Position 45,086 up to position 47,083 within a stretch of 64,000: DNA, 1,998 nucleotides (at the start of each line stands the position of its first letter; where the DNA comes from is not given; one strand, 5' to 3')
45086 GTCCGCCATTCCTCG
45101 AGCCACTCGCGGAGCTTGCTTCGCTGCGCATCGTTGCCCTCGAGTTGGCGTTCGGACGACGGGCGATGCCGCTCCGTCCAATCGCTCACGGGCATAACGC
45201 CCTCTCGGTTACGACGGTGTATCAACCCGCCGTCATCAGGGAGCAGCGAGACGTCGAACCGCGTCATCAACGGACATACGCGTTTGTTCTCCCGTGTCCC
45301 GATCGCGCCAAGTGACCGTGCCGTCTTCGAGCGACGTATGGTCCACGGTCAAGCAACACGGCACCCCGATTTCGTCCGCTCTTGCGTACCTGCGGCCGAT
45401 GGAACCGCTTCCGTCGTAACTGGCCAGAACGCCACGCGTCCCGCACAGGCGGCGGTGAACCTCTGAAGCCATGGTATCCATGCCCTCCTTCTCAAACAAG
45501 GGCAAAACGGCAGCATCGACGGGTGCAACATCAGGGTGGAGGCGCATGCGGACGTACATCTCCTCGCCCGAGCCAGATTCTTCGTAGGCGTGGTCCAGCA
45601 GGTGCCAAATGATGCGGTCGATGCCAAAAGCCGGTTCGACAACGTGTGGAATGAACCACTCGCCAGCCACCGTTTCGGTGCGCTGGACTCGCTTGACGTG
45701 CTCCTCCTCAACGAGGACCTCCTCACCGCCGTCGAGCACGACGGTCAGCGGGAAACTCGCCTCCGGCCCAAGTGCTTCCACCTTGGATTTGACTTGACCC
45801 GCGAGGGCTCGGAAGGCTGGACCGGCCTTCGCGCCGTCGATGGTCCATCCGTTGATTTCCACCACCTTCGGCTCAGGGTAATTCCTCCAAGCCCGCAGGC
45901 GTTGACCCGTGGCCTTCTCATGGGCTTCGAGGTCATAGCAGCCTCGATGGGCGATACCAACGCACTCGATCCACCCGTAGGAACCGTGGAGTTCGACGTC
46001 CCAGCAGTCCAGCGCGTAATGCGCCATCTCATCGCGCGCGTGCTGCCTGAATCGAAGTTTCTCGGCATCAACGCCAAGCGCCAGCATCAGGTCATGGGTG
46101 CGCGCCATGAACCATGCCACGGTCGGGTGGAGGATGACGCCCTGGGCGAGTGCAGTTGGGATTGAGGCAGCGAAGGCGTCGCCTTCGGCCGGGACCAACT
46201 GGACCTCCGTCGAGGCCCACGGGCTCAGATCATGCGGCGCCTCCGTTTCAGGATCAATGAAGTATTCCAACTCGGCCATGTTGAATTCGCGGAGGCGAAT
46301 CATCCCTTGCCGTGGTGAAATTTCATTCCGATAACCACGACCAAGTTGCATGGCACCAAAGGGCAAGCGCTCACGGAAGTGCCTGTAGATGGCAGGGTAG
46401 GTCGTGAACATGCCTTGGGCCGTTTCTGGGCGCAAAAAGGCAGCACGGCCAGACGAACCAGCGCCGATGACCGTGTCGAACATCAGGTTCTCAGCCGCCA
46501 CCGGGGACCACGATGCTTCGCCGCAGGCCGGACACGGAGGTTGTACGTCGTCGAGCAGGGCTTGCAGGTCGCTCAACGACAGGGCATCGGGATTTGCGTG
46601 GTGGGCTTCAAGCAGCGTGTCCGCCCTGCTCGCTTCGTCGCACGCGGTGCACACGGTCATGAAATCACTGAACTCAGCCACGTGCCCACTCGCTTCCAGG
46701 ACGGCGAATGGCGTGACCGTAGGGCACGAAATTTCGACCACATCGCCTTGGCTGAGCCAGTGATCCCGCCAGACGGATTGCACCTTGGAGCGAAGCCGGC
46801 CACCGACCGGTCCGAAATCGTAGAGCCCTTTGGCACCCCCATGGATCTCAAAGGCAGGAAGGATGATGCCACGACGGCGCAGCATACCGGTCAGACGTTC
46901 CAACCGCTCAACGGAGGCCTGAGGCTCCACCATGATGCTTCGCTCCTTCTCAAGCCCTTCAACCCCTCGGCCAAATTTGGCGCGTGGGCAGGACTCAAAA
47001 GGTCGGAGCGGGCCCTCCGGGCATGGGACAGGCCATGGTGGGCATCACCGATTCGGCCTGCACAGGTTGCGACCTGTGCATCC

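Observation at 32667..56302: Two large surface proteins share an unusual C-terminal module: TSP3-like stalk, TM helix, Arg cluster, Pro/Glu-rich tail with a DPW(A/S)E...GDE motif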

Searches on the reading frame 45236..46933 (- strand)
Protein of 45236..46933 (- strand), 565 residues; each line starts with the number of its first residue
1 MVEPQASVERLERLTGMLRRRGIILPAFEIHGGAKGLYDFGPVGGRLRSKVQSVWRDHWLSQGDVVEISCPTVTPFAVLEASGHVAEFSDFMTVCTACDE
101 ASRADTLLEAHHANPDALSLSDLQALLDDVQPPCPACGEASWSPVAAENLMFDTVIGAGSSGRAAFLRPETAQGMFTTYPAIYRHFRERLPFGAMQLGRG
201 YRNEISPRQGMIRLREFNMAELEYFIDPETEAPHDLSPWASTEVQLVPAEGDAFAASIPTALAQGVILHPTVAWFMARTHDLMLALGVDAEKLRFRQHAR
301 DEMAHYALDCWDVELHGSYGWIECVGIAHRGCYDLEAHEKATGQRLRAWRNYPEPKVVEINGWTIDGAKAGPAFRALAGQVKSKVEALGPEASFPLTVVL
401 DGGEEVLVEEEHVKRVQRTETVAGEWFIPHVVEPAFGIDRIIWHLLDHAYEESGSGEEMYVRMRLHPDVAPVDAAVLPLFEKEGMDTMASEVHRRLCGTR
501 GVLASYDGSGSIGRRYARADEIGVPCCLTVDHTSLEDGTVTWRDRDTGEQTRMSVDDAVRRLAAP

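Call 43: search_protein_families(library=pfam, proteins=[window:45236-46933:-], max_evalue=0.001)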
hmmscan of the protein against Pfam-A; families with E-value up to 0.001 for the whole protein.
window:45236-46933:- (565 aa): 2 families
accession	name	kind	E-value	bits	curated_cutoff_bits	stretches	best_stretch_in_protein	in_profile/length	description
PF03129.25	HGTP_anticodon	-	5.7e-18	65.3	21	1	474-562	2-91/94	Anticodon binding domain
PF00587.30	tRNA-synt_2b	-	3.4e-07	30.9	29.3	1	164-229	10-74/179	tRNA synthetase class II core domain (G, H, P, S and T)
